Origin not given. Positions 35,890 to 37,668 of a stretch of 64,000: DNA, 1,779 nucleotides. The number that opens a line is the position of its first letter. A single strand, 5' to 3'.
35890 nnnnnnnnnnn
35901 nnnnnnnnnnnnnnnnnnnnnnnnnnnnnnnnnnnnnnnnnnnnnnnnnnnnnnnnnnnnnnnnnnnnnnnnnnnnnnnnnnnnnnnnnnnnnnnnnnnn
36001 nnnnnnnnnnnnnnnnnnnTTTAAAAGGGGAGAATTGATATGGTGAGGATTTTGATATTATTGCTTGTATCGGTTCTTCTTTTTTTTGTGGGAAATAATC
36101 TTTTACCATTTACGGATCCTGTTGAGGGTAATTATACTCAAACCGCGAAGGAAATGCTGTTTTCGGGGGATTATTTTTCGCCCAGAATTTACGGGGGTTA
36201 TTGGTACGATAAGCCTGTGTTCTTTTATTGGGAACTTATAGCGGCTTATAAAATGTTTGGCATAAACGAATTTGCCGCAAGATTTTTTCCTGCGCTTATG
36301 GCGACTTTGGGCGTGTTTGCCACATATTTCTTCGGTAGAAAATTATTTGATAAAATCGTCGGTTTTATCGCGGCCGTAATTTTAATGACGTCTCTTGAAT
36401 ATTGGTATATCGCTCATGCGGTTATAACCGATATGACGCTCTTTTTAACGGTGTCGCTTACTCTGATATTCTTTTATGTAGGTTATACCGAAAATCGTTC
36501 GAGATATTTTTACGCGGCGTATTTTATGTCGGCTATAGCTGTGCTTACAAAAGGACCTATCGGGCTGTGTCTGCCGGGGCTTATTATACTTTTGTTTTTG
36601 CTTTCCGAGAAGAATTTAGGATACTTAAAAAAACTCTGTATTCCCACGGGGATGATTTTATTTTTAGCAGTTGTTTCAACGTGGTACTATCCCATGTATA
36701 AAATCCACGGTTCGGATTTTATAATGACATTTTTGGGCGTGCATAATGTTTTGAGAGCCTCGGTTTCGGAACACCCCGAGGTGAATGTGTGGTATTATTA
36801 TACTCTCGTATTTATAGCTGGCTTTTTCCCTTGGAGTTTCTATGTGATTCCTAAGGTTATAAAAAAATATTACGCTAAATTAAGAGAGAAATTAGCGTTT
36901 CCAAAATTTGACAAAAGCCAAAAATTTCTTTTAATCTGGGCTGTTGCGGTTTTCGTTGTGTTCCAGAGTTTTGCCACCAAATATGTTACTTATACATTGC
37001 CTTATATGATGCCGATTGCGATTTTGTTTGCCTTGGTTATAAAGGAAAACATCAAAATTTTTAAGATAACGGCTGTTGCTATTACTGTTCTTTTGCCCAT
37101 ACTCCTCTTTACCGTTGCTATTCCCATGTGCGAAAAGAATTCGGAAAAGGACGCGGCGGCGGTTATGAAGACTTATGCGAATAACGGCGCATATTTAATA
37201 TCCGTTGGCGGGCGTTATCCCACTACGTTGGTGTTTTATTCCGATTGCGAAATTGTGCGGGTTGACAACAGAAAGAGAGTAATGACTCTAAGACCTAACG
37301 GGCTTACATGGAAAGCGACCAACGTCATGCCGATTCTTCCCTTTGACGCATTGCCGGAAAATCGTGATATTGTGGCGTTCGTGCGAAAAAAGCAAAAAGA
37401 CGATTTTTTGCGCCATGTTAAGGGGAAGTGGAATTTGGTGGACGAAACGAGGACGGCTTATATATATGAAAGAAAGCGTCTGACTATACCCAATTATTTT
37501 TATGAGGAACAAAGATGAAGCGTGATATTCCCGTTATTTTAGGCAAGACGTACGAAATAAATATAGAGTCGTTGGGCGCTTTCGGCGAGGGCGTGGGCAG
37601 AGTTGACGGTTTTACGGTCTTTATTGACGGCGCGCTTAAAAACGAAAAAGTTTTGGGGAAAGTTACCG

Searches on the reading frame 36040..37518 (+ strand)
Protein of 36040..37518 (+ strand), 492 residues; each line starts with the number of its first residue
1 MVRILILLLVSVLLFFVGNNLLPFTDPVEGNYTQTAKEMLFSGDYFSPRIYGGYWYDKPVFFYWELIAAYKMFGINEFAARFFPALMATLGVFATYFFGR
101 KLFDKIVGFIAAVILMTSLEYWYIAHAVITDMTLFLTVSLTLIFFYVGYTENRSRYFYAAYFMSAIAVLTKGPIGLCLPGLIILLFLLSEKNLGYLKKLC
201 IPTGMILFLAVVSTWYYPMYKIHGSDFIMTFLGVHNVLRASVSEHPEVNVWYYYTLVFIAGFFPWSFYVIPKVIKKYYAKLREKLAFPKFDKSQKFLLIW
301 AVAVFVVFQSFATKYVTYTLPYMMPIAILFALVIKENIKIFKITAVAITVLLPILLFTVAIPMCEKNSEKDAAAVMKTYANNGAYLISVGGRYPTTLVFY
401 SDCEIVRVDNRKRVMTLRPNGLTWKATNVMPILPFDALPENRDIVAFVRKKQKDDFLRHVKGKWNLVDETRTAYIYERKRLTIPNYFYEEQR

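Call 11: search_protein_families(library=pfam, proteins=[window:36040-37518:+], max_evalue=0.001)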
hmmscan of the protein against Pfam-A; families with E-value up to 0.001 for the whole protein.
window:36040-37518:+ (492 aa): 2 families
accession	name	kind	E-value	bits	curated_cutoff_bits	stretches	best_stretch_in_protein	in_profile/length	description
PF13231.12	PMT_2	-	2.4e-19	70.5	26.1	1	57-216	1-158/160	Dolichyl-phosphate-mannose-protein mannosyltransferase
PF02366.24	PMT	-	9.7e-11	42.1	22.7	1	31-215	34-231/245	Dolichyl-phosphate-mannose-protein mannosyltransferase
